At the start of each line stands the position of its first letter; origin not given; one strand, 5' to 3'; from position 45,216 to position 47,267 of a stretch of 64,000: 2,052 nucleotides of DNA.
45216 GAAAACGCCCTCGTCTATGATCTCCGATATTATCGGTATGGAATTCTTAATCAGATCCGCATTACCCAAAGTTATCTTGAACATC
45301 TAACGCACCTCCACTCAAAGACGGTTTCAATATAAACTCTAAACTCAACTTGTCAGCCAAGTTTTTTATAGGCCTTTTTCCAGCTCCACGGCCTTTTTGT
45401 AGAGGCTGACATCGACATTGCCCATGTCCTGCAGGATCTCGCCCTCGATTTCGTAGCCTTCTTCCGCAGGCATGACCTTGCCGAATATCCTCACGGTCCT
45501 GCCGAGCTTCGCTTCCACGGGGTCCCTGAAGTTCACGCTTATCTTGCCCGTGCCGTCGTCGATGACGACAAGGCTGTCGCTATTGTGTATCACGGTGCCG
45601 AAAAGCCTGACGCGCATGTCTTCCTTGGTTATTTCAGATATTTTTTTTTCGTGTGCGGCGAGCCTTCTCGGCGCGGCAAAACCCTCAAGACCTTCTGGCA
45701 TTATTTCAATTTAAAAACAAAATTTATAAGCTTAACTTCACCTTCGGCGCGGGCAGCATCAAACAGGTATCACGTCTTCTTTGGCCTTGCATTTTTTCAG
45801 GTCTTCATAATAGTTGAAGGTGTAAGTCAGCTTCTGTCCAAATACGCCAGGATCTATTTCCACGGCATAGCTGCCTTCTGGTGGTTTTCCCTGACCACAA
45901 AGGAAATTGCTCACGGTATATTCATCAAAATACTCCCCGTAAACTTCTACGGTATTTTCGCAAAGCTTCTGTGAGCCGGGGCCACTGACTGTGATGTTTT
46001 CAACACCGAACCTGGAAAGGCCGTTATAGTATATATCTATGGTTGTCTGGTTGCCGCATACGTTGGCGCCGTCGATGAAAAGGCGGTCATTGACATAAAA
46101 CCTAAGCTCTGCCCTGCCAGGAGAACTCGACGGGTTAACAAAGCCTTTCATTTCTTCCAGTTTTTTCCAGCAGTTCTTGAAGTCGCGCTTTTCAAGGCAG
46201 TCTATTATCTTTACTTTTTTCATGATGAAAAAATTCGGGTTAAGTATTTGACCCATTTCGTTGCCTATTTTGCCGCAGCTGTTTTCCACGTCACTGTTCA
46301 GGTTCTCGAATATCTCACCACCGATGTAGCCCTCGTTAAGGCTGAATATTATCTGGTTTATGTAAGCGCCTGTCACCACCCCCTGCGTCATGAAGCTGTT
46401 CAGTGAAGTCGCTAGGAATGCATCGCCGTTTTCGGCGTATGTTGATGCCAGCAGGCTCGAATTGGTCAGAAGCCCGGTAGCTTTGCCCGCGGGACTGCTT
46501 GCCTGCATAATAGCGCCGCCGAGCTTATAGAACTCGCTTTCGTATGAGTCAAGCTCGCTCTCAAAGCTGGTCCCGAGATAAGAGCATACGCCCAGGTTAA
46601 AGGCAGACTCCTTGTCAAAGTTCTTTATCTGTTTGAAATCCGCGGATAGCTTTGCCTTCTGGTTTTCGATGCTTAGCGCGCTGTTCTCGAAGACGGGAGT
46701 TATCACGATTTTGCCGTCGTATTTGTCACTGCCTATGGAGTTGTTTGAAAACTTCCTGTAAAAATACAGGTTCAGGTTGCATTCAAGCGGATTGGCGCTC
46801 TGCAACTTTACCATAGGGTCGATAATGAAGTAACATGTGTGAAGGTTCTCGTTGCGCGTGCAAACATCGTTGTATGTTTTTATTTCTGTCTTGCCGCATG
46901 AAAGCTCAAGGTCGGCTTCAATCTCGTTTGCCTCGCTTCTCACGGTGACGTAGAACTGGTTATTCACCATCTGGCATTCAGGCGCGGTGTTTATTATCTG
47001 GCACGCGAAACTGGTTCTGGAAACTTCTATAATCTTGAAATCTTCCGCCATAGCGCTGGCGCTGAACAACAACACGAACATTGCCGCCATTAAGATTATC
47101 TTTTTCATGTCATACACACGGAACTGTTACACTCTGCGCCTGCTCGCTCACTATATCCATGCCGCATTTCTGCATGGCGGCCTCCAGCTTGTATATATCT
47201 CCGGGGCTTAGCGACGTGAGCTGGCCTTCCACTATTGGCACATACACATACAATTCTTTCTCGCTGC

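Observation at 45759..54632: Five-gene secreted/surface protein locus including a large class III-signal (pilin-like) protein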

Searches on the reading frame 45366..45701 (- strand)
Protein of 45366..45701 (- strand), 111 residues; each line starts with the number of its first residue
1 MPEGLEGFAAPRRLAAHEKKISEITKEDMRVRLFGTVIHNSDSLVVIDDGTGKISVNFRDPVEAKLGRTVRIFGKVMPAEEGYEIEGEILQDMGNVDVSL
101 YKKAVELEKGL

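Call 18: search_protein_families(library=pfam, proteins=[window:45366-45701:-], max_evalue=0.001)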
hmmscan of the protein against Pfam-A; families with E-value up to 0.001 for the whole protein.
window:45366-45701:- (111 aa): 2 families
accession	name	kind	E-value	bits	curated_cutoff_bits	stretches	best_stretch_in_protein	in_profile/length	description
PF08661.17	Rep_fac-A_3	-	0.00049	20.8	23.5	1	29-108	19-98/105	Replication factor A protein 3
PF01336.31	tRNA_anti-codon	-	0.00058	20.2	27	0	44-86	19-68/75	OB-fold nucleic acid binding domain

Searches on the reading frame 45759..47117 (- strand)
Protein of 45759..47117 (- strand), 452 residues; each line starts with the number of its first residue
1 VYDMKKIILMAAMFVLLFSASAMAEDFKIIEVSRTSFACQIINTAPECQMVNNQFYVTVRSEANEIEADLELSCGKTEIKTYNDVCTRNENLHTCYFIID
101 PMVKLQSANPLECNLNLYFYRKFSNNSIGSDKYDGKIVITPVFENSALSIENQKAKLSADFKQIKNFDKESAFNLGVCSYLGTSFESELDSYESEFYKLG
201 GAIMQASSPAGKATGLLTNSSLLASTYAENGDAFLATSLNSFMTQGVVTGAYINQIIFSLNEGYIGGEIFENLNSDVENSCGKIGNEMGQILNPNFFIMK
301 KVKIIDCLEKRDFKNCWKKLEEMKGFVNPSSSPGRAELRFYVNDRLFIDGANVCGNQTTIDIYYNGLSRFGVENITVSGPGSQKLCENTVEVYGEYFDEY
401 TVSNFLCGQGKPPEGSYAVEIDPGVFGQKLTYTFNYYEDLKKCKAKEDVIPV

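Call 3: search_protein_families(library=pfam, proteins=[window:45759-47117:-], max_evalue=1)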
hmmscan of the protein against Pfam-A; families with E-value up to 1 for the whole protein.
window:45759-47117:- (452 aa): 0 families

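Call 4: search_protein_families(library=ncbifam, proteins=[window:45759-47117:-], max_evalue=1)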
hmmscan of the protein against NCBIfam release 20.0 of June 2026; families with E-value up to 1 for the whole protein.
window:45759-47117:- (452 aa): 2 families
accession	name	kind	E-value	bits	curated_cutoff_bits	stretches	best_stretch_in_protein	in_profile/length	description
TIGR01194.1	cyc_pep_trnsptr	subfamily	0.12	10.9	286.2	1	295-379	324-402/554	cyclic peptide export ABC transporter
NF033603.1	mini-MOMP_1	subfamily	0.22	11.3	75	1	4-34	1-34/63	mini-MOMP protein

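Call 40: find_homologous_proteins(query=window:45759-47117:-)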
Query window:45759-47117:- (452 aa): 9 proteins with E <= 0.001 among 3976 candidates.
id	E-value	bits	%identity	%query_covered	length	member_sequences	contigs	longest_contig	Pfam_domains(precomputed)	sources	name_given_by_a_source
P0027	3.8e-275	931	90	99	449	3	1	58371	-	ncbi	ncbi:MAG: hypothetical protein V1648_04655 [Candidatus Aenigmatarchaeota archaeon]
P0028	1.6e-265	899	86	99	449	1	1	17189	-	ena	-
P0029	5.7e-153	528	52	99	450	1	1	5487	-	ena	-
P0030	1.3e-151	524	51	99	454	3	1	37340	-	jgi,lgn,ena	-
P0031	1.3e-149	517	50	99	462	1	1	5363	-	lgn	-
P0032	1.2e-142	494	49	99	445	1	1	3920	-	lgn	-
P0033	3.5e-142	492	49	99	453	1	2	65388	-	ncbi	-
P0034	5.6e-131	455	46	96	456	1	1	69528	-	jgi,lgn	jgi:hypothetical protein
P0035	2.6e-130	453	46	99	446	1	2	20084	-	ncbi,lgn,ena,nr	ncbi:MAG: hypothetical protein KAS32_08405 [Candidatus Peribacteraceae bacterium]|nr:hypothetical pr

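Call 83: search_solved_structures(query=A3, max_evalue=5)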
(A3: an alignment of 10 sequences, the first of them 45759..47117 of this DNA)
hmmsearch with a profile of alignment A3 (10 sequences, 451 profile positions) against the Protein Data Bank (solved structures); distinct sequences matched with E-value up to 5: 0.
